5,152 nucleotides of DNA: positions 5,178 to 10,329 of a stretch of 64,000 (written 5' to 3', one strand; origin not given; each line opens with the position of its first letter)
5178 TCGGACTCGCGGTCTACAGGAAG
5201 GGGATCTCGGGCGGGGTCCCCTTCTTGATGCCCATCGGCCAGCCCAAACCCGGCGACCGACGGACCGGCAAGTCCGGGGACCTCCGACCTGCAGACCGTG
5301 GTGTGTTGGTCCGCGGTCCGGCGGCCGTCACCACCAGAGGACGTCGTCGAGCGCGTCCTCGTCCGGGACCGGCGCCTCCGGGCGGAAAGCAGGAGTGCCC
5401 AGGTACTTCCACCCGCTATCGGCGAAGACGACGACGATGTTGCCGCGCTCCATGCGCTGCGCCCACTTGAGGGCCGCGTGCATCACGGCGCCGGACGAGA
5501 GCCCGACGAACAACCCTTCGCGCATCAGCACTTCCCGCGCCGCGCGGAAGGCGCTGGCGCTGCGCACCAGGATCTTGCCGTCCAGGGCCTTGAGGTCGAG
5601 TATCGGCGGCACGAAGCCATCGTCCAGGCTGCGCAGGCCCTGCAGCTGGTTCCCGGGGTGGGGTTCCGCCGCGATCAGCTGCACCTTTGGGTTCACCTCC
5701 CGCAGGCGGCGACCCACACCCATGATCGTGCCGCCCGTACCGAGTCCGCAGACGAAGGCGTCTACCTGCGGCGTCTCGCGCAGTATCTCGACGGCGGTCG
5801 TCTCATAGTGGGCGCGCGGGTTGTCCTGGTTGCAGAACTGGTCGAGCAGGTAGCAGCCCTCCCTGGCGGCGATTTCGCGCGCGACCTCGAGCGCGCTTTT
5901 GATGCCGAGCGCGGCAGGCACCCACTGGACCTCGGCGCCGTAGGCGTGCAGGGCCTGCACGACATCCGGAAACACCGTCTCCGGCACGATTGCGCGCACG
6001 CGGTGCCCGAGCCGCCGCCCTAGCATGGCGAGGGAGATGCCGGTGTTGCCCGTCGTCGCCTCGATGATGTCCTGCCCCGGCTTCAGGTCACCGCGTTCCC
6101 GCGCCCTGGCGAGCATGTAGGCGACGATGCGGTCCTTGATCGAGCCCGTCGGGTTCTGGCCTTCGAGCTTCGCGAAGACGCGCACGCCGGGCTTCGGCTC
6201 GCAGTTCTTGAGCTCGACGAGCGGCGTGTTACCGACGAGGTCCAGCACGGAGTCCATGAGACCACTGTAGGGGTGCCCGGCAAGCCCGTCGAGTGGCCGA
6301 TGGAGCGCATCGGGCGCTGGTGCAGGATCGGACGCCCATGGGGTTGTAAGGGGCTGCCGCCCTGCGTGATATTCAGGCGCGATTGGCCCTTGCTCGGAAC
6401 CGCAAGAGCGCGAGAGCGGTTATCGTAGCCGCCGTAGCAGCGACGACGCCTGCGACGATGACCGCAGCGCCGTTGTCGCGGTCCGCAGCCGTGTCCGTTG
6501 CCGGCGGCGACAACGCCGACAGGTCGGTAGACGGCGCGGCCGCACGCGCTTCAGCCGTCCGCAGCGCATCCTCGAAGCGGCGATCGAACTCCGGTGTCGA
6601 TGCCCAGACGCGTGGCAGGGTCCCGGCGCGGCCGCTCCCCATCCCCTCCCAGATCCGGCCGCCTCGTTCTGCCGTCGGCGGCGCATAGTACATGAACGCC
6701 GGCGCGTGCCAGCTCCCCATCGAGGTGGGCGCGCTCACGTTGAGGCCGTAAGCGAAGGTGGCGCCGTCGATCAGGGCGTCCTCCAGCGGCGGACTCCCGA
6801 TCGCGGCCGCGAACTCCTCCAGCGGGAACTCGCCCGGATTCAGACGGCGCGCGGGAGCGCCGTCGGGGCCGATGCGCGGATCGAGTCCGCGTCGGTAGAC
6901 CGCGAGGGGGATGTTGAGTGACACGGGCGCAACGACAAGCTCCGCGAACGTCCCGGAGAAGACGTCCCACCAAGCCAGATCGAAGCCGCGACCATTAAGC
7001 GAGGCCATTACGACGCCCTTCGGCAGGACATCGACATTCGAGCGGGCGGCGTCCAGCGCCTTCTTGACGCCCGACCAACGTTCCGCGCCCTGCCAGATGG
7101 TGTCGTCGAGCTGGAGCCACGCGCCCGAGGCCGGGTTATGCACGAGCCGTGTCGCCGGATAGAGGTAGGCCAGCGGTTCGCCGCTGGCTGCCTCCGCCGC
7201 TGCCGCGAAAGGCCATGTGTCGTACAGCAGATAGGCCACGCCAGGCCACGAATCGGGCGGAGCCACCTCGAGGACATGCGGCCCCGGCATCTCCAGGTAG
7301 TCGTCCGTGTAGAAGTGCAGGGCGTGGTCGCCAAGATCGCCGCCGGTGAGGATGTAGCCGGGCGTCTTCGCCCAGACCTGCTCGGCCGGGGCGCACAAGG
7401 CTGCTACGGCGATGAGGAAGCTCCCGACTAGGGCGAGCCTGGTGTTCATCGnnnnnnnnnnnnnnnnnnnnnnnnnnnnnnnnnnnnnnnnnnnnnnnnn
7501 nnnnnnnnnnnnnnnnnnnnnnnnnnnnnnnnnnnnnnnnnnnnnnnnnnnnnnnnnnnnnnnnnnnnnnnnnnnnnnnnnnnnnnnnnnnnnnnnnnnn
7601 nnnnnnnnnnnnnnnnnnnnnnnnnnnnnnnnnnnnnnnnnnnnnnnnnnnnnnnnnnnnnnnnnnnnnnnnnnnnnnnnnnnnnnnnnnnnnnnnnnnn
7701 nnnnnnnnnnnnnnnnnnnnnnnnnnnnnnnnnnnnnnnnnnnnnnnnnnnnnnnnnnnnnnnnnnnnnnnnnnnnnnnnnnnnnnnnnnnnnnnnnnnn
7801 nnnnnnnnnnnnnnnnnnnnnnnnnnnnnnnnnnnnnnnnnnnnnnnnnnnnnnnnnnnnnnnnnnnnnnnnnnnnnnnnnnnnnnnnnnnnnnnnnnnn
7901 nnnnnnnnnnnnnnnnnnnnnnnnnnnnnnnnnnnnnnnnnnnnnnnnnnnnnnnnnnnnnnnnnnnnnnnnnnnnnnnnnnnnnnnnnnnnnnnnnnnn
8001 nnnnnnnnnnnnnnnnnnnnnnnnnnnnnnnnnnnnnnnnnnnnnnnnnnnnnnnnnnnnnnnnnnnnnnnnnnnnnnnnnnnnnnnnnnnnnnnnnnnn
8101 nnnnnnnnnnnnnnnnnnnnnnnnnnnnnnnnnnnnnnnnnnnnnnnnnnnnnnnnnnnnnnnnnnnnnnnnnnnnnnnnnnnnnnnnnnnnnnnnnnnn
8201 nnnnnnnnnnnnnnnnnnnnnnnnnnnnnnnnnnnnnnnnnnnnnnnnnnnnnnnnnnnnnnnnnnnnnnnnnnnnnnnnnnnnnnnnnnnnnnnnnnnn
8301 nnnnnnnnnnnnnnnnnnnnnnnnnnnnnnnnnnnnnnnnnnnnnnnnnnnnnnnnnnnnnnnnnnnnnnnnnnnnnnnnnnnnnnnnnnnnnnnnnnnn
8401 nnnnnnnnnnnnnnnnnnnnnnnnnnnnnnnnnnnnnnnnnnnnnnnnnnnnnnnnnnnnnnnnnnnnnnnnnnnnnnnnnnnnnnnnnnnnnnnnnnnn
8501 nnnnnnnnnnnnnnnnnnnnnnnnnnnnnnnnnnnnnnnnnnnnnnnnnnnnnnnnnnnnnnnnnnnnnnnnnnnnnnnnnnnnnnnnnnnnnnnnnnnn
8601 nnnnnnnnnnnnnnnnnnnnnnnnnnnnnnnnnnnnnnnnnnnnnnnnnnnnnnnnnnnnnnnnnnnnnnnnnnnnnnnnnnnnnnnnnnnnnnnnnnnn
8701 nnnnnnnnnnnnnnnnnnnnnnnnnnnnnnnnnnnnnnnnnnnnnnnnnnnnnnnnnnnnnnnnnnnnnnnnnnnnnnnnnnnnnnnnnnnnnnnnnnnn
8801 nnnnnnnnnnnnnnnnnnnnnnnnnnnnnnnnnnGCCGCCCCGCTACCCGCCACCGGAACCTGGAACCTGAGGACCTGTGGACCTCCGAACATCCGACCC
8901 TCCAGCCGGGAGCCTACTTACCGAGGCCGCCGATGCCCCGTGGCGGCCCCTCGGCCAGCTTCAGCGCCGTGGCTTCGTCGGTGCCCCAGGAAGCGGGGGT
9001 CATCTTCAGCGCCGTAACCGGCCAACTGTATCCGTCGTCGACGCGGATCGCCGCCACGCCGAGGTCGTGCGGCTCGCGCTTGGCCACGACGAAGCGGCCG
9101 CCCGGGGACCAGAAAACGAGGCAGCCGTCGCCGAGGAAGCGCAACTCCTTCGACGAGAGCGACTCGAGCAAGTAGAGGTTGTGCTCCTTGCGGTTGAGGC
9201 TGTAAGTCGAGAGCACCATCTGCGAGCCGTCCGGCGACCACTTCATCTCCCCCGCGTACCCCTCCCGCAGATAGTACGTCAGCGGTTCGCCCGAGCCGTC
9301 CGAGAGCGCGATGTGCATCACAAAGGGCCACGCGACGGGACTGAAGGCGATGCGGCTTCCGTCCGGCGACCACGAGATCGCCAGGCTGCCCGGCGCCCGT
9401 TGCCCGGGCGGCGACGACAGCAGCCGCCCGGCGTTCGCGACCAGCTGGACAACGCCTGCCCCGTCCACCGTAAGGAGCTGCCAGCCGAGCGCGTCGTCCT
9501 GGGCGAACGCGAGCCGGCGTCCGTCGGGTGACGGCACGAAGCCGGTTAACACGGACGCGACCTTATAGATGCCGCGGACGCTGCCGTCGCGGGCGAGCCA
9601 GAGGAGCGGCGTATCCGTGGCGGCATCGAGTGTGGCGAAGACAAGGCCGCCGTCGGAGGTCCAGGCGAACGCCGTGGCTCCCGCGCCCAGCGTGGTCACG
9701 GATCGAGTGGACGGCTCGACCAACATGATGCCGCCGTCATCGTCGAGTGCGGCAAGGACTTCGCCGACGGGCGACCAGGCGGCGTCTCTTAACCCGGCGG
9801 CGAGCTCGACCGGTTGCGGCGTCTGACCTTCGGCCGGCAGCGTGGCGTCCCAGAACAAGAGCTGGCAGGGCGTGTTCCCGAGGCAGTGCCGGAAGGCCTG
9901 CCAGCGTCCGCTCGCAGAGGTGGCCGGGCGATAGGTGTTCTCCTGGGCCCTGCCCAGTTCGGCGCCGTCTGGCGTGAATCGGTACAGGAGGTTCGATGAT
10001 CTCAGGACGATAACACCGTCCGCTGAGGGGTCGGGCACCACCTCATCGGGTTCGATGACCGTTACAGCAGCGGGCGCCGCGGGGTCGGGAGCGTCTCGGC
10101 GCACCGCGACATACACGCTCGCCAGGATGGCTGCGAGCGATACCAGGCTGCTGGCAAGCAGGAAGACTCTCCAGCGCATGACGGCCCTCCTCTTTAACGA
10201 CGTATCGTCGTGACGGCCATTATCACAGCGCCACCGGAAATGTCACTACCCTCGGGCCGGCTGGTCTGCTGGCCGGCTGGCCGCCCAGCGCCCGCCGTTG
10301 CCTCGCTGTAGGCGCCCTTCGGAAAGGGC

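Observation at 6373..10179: Operon of membrane-tethered PD40 beta-propeller proteins including a LuxR-HTH/TM/propeller one-component regulator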

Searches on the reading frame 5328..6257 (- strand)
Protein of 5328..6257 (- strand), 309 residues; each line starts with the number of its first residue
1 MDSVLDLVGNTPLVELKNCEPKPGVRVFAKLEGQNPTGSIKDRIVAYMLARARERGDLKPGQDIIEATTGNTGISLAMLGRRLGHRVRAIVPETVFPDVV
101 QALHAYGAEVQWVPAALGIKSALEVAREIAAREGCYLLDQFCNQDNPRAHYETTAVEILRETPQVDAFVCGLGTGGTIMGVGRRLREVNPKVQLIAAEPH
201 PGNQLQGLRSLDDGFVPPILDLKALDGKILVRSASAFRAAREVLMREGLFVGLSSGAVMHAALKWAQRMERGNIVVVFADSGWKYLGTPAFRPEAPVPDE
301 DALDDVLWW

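Call 3: search_protein_families(library=pfam, proteins=[window:5328-6257:-], max_evalue=1)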
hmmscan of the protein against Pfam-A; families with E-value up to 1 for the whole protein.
window:5328-6257:- (309 aa): 1 family
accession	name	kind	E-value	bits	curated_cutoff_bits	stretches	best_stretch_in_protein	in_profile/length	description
PF00291.31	PALP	-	2.7e-73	247.3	35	1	5-280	2-295/295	Pyridoxal-phosphate dependent enzyme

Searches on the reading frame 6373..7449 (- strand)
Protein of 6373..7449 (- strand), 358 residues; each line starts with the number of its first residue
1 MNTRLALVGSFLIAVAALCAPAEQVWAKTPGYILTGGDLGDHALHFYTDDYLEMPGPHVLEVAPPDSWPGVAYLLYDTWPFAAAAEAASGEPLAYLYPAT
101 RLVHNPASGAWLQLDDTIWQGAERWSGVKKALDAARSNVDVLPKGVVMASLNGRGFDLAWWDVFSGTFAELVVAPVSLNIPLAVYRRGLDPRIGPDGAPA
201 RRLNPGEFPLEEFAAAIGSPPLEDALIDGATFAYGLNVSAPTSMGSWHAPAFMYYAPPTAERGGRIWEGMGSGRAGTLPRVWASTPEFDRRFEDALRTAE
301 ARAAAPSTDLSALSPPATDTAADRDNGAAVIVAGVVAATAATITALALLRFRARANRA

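Call 3: search_protein_families(library=pfam, proteins=[window:6373-7449:-], max_evalue=1)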
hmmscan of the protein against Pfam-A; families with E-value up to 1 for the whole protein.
window:6373-7449:- (358 aa): 0 families

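Call 4: search_protein_families(library=ncbifam, proteins=[window:6373-7449:-], max_evalue=1)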
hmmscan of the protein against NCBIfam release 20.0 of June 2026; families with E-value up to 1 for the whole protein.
window:6373-7449:- (358 aa): 0 families

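Call 25: find_homologous_proteins(query=window:6373-7449:-, max_evalue=0.001)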
Query window:6373-7449:- (358 aa): 3 proteins with E <= 0.001 among 8000 candidates.
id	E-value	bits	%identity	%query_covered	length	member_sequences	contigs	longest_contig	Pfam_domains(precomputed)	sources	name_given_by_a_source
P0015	5.2e-235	797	100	100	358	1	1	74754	-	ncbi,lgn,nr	ncbi:MAG TPA: hypothetical protein VNN10_07220 [Dehalococcoidia bacterium]|nr:hypothetical protein [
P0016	3.7e-145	502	81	76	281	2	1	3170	-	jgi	jgi:hypothetical protein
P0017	3.8e-130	452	61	97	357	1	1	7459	-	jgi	jgi:hypothetical protein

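Call 38: predict_structure(alignment_id=A4)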
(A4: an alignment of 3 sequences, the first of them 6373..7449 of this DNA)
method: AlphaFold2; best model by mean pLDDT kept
length: 358 residues; sequences in the alignment: 3
mean_pLDDT: 32.7   pTM: 0.19
mean pLDDT of the five models: 32.7, 31.3, 31.1, 30.5, 30.2
residues with pLDDT >= 90: 0; 70-90: 0; 50-70: 5; < 50: 353
segments of 3 or more residues with pLDDT < 50: 1-5, 14-358
pLDDT, mean of each block of 10 residues (from residue 1): 48 42 22 23 24 28 35 35 39 35 35 32 29 34 31 29 32 29 30 38 38 36 30 34 30 33 30 25 35 40 34 28 29 31 37 39
secondary structure, 60 per line:
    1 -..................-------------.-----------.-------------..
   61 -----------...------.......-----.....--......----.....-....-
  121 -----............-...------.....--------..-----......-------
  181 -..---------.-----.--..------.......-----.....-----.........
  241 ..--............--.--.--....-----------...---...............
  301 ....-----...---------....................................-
elements in order: H2-19 E72-74 H81-87 E93-97 E100-105 E110-114 H116-119 H126-137 E148-152 H168-173 H210-216 H222-226 E232-242 E245-256 E265-268 H286-304 H322-357

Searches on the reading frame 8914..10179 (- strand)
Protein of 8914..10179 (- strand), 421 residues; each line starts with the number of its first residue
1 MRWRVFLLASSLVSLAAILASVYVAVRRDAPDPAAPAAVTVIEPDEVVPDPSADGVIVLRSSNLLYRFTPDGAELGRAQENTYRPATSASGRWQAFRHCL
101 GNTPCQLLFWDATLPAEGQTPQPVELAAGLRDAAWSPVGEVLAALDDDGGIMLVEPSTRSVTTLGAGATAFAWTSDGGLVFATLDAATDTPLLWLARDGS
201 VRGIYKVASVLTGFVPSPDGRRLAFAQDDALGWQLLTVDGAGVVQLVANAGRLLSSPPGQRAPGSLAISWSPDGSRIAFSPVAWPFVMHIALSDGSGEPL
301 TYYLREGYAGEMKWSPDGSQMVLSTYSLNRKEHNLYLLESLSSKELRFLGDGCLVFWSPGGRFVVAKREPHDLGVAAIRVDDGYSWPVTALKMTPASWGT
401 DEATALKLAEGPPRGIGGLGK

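Call 3: search_protein_families(library=pfam, proteins=[window:8914-10179:-], max_evalue=1)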
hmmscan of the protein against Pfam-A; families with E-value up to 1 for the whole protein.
window:8914-10179:- (421 aa): 7 families
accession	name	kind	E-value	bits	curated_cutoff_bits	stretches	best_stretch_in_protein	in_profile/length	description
PF07676.18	PD40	-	3.2e-09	36.9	20.9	2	267-280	13-26/38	WD40-like Beta Propeller Repeat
PF25174.1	Beta-prop_THOC3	-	2.6e-05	23.8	305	2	107-230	71-193/272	THOC3 beta-propeller domain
PF25460.1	Beta-prop_Aladin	-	0.0023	17.6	171.1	0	312-410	116-214/340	Aladin seven-bladed propeller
PF00400.38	WD40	-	0.003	18.5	27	0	130-152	14-36/39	WD domain, G-beta repeat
PF12894.13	ANAPC4_WD40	-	0.029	15.1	22.9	0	131-159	42-70/91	Anaphase-promoting complex subunit 4 WD40 domain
PF00930.27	DPPIV_N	-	0.06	12.5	22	0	267-279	105-117/354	Dipeptidyl peptidase IV (DPP IV) N-terminal region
PF16755.11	Beta-prop_NUP159_NUP214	-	0.34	10.6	29.6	1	123-182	99-164/366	NUP159/214 beta propeller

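Call 4: search_protein_families(library=ncbifam, proteins=[window:8914-10179:-], max_evalue=1)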
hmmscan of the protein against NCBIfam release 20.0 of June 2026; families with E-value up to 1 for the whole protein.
window:8914-10179:- (421 aa): 3 families
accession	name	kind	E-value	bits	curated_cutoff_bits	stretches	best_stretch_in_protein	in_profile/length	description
NF033523.0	lasso_peptidase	equivalog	2.2e-05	23.4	400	1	213-325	23-150/638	Atxe2 family lasso peptide isopeptidase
TIGR02800.1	propeller_TolB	equivalog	0.0029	16.6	343.15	1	269-342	197-268/418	Tol-Pal system beta propeller repeat protein TolB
NF002183.0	PRK01029.1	equivalog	0.021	13.9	405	1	218-344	290-406/429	Tol-Pal system protein TolB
